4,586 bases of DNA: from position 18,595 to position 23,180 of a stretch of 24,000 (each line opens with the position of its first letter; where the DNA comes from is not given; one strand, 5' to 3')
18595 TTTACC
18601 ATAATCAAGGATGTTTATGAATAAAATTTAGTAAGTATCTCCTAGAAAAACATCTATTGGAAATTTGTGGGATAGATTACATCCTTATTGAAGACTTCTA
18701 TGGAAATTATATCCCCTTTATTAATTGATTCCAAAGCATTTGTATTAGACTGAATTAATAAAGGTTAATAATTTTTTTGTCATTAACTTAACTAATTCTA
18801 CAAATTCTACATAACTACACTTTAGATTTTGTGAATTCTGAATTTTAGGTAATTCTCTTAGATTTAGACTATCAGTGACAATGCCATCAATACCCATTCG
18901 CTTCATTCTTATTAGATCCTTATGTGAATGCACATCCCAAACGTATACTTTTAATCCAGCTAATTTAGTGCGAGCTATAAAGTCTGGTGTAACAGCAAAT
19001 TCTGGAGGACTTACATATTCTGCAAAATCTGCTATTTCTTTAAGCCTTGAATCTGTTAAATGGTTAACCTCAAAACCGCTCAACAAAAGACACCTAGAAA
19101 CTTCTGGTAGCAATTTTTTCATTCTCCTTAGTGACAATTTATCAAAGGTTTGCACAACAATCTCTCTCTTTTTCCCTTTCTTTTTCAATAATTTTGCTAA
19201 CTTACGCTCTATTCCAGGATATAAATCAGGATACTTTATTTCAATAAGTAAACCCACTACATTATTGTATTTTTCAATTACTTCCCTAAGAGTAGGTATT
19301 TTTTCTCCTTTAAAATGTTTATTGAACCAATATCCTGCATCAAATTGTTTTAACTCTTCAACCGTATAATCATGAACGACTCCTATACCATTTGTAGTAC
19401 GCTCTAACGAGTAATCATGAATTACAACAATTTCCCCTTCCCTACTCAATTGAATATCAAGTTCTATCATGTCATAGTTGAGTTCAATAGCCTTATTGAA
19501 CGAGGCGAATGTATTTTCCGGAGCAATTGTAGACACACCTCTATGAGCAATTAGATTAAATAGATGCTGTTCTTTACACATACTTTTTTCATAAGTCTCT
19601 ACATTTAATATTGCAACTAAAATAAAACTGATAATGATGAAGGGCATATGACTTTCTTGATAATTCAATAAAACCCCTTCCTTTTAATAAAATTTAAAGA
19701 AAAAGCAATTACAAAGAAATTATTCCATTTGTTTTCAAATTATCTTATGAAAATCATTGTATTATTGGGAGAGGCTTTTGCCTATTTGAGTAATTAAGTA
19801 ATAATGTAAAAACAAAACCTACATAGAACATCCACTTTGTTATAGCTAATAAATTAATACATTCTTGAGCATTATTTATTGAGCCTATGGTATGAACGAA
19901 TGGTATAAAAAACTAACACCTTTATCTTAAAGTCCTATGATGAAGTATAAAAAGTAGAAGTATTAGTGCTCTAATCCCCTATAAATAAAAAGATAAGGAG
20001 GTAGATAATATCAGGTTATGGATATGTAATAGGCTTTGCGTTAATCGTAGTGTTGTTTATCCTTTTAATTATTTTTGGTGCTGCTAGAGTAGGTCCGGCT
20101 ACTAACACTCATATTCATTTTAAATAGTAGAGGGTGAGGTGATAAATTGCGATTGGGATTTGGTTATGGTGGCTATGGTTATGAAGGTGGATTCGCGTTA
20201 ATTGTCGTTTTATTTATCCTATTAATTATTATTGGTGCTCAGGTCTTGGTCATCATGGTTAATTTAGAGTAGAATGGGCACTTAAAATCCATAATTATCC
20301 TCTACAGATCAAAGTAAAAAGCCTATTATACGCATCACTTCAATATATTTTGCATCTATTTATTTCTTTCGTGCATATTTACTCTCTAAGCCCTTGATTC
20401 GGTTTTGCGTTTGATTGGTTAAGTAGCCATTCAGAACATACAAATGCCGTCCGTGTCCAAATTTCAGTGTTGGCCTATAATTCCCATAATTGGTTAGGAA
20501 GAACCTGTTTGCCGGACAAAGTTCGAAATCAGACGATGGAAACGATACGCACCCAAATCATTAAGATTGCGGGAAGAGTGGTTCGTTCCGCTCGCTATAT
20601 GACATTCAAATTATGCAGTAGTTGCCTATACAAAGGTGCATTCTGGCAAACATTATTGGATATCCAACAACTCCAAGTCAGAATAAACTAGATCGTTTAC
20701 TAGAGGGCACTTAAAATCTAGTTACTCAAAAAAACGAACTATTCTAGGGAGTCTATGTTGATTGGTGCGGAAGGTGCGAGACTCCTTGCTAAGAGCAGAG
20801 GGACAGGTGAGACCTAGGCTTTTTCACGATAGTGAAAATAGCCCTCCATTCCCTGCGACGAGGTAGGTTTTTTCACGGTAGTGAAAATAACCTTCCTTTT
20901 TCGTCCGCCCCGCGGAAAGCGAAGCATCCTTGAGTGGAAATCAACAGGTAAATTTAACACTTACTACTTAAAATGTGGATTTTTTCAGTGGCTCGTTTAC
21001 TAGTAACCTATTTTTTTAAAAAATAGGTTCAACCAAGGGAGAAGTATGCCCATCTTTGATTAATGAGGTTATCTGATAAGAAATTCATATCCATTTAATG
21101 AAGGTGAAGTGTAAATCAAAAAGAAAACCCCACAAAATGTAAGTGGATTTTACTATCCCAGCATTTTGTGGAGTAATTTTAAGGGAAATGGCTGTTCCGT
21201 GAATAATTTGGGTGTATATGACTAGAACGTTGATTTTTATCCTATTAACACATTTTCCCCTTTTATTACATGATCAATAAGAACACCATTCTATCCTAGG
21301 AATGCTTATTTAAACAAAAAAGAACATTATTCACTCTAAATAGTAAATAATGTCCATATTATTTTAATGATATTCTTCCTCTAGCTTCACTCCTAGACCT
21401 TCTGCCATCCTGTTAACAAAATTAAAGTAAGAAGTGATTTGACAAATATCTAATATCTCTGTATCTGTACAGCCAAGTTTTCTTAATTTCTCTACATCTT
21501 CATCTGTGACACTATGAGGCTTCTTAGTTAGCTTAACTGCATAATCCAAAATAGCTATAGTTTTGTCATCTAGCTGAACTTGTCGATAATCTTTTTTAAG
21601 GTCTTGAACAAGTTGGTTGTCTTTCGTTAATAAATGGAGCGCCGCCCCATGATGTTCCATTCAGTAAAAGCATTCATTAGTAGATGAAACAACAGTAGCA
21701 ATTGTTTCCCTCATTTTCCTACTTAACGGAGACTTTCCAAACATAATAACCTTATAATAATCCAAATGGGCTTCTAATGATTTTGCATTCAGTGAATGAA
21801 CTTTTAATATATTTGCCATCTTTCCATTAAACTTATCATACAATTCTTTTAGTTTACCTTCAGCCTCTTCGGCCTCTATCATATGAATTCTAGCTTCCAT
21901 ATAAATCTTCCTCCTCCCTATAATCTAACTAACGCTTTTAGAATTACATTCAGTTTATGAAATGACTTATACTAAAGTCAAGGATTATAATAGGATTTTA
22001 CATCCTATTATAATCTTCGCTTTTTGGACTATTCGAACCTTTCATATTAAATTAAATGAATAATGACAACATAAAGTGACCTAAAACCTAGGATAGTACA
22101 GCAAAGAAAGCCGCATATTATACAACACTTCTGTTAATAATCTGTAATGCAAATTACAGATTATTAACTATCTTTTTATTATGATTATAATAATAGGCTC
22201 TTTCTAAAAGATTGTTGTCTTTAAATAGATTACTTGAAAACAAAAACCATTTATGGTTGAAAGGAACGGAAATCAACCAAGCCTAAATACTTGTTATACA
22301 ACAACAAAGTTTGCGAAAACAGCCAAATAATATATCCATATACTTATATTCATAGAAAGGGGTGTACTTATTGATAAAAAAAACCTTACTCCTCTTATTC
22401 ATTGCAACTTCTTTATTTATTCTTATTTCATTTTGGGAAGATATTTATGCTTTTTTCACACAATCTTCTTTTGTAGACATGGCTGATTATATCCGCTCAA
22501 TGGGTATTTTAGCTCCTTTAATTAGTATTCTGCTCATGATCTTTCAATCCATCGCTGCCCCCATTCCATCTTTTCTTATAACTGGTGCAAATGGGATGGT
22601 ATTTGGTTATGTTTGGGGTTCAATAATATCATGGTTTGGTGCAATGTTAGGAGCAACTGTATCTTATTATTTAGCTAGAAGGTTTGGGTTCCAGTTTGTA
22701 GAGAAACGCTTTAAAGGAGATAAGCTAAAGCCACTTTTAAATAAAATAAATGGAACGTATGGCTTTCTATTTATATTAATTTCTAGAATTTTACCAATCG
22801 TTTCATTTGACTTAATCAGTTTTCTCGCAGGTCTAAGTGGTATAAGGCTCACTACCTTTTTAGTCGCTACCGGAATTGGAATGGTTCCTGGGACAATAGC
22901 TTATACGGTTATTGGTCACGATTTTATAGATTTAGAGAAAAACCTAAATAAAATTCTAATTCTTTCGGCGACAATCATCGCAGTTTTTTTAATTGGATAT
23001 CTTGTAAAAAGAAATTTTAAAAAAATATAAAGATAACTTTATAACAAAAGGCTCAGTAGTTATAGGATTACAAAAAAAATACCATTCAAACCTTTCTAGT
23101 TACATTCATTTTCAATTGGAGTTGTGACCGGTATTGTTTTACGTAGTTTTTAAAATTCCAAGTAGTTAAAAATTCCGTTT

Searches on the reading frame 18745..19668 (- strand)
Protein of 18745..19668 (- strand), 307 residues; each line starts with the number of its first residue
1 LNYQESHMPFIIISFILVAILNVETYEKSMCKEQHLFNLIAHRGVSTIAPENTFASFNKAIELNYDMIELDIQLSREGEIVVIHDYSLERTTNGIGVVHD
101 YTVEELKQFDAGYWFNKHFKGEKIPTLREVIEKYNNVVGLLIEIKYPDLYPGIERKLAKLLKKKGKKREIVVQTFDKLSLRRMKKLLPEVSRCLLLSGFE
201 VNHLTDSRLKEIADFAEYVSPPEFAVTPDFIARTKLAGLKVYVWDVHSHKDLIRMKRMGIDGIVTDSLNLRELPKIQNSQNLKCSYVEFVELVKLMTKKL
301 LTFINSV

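Call 28: search_protein_families(library=pfam, proteins=[window:18745-19668:-], max_evalue=0.00001)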
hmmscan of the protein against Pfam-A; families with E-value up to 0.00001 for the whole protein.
window:18745-19668:- (307 aa): 1 family
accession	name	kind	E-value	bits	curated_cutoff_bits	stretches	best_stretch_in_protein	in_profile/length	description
PF03009.23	GDPD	-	3.2e-45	155.6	23.6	1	42-268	1-242/244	Glycerophosphoryl diester phosphodiesterase family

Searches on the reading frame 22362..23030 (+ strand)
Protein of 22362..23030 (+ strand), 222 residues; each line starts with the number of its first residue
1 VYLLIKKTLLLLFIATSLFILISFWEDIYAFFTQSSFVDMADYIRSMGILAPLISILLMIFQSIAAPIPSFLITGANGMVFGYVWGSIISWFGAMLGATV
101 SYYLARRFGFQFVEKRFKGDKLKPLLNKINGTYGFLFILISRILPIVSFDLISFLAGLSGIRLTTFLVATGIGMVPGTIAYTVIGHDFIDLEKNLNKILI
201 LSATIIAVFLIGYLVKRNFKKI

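Call 5: search_protein_families(library=pfam, proteins=[window:22362-23030:+])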
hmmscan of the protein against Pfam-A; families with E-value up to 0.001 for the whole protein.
window:22362-23030:+ (222 aa): 1 family
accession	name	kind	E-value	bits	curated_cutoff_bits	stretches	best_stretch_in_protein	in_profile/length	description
PF09335.16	VTT_dom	-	4.8e-25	88.8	33.9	1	68-186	1-122/123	VTT domain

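Call 6: search_protein_families(library=ncbifam, proteins=[window:22362-23030:+])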
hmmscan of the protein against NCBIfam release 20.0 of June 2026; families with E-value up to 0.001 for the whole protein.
window:22362-23030:+ (222 aa): 1 family
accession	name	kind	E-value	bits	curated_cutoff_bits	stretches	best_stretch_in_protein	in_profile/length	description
NF052604.1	UndecprPTUtpABac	equivalog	1.1e-05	25.6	250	1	40-217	8-190/198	undecaprenyl phosphate transporter UptA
